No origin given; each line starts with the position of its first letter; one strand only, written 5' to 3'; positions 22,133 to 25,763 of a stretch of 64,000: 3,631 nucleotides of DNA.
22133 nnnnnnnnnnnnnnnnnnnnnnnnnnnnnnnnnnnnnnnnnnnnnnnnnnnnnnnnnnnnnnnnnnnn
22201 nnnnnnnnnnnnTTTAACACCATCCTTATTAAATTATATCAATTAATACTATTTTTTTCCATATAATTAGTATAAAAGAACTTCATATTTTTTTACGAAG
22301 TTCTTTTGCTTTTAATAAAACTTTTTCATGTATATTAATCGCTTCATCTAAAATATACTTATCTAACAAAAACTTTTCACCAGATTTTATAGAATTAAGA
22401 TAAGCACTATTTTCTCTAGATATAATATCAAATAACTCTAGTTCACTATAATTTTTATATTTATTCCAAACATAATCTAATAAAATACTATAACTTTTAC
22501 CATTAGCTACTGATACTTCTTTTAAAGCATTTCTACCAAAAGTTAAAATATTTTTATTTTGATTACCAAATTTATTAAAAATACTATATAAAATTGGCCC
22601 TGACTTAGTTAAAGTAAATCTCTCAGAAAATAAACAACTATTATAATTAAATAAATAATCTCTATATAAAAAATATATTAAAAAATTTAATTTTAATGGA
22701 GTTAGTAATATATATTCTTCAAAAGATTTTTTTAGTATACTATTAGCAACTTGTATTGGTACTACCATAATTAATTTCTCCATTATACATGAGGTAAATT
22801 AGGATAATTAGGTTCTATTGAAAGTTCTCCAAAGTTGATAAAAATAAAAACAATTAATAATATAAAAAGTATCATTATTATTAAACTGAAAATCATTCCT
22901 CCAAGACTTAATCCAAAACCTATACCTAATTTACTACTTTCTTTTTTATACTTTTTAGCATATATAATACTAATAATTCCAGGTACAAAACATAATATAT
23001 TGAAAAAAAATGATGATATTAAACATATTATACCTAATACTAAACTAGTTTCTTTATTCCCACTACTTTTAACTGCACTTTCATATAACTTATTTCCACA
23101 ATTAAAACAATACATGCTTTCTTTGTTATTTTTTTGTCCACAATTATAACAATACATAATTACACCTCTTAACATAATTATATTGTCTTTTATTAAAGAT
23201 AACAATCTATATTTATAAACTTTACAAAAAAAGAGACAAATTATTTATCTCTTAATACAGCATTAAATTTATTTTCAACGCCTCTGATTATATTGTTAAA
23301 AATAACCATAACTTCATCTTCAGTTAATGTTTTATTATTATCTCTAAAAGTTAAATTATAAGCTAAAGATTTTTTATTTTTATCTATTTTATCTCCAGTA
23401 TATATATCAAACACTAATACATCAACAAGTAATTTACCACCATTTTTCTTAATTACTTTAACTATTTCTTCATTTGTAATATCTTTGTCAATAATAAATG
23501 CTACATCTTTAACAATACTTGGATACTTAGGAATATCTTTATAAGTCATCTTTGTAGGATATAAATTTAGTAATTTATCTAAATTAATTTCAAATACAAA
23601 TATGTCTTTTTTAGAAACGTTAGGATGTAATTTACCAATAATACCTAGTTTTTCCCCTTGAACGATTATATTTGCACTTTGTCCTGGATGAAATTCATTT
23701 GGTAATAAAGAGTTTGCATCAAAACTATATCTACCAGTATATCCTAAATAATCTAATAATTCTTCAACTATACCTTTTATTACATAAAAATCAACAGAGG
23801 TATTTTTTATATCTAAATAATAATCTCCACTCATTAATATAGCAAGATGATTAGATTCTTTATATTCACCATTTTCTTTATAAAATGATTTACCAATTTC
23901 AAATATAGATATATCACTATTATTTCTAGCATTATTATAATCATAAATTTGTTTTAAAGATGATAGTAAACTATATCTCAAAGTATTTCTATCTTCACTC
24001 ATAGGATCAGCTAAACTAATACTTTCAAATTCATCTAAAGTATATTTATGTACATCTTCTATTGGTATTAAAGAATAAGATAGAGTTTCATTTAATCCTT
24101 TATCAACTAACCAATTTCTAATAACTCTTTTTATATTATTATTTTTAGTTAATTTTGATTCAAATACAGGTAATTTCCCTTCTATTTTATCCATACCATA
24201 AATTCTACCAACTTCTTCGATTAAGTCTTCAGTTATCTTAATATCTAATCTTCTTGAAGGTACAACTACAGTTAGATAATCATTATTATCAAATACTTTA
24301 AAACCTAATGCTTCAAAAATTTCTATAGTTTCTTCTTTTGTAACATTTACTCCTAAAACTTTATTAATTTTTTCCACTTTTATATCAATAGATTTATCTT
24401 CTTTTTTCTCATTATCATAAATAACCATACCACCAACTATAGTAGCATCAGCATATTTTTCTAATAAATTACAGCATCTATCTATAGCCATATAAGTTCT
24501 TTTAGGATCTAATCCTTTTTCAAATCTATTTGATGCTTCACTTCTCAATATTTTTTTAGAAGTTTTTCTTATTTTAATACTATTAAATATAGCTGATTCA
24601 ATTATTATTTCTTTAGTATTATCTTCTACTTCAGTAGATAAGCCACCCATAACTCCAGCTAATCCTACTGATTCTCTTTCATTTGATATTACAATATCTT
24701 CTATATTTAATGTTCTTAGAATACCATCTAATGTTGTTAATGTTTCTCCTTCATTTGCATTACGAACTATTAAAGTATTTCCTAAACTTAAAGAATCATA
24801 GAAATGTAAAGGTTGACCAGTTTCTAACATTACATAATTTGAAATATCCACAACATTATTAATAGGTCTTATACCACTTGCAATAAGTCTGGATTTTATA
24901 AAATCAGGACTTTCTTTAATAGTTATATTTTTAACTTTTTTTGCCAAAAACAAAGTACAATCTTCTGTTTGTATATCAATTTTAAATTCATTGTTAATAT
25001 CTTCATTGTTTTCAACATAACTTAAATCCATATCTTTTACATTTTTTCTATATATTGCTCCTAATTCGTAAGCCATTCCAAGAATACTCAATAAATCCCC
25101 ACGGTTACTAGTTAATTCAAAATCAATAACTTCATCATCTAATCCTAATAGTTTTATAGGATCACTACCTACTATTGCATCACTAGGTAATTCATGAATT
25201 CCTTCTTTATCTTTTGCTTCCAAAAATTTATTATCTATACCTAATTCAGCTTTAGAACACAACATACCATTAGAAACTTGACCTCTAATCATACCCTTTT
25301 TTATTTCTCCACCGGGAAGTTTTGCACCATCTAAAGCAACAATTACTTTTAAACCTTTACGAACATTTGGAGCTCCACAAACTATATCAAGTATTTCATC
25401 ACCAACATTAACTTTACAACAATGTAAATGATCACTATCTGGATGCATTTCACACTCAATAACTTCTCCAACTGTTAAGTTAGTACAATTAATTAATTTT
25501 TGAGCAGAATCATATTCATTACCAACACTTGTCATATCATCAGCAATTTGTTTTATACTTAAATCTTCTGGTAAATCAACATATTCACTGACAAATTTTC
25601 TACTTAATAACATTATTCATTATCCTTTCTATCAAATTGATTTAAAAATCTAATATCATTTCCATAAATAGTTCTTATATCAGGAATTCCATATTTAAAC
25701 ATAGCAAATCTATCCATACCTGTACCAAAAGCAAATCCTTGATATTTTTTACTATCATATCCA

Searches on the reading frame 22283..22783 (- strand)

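Call 11: search_protein_families(library=pfam, proteins=[window:22283-22783:-], max_evalue=0.01)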
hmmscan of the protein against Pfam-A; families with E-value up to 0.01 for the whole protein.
window:22283-22783:- (166 aa): 1 family
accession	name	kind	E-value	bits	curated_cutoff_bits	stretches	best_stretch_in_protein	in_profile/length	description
PF13274.11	SocA_Panacea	-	2.9e-06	28.6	25.7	1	35-125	4-110/113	Antitoxin SocA-like, Panacea domain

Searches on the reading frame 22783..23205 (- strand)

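Call 11: search_protein_families(library=pfam, proteins=[window:22783-23205:-], max_evalue=0.01)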
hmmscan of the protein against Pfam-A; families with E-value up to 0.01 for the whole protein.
window:22783-23205:- (140 aa): 5 families
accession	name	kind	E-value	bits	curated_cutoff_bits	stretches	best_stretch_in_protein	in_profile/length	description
PF06687.17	SUR7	-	0.00025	21.2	29.6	1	41-125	91-171/201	SUR7/PalI family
PF12773.13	DZR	-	0.00061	20.3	27.3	1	19-41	1-23/45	Double zinc ribbon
PF13240.11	Zn_Ribbon_1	-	0.00077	19.6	25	1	18-40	1-23/23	zinc-ribbon domain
PF13828.11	DUF4190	-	0.0039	17.4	35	1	54-117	5-62/62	Domain of unknown function (DUF4190)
PF10601.15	zf-LITAF-like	-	0.0045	17.6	23.8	1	28-75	3-46/70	LITAF-like zinc ribbon domain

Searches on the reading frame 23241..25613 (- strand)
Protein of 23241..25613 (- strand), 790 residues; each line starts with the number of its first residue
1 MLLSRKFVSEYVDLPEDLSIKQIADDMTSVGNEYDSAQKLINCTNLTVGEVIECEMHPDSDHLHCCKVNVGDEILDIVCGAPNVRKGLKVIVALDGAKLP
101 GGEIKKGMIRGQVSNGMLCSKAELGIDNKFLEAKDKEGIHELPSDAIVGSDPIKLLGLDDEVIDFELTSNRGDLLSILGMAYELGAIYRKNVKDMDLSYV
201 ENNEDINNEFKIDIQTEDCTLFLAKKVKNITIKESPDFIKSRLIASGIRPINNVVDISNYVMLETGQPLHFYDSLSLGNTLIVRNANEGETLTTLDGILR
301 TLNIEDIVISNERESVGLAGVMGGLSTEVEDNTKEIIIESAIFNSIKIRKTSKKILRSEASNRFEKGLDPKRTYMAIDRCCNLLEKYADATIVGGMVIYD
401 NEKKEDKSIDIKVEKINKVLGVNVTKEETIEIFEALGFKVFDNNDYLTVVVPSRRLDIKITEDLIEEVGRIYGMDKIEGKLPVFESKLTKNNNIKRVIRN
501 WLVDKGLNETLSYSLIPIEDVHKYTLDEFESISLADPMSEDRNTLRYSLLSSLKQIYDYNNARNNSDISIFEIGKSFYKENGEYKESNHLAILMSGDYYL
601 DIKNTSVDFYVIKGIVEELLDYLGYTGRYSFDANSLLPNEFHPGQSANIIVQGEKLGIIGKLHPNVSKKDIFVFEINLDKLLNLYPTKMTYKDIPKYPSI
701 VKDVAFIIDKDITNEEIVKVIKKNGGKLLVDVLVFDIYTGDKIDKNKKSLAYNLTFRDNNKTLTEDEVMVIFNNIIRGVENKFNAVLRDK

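Call 11: search_protein_families(library=pfam, proteins=[window:23241-25613:-], max_evalue=0.01)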
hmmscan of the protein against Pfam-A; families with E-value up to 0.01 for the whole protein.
window:23241-25613:- (790 aa): 5 families
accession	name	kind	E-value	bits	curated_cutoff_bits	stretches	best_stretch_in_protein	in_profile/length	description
PF03483.22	B3_4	-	2.4e-58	197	29.3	1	219-388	2-173/174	B3/4 domain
PF17759.6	tRNA_synthFbeta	-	3.1e-48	164.5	22.4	1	482-677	9-213/214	Phenylalanyl tRNA synthetase beta chain CLM domain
PF03147.19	FDX-ACB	-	3.7e-31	107.8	31.1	1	695-788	1-94/94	Ferredoxin-fold anticodon binding domain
PF03484.21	B5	-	3e-21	75.8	28.6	1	409-473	1-66/67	tRNA synthetase B5 domain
PF01588.26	tRNA_bind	-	9.5e-21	74.1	27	1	46-150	1-95/96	Putative tRNA binding domain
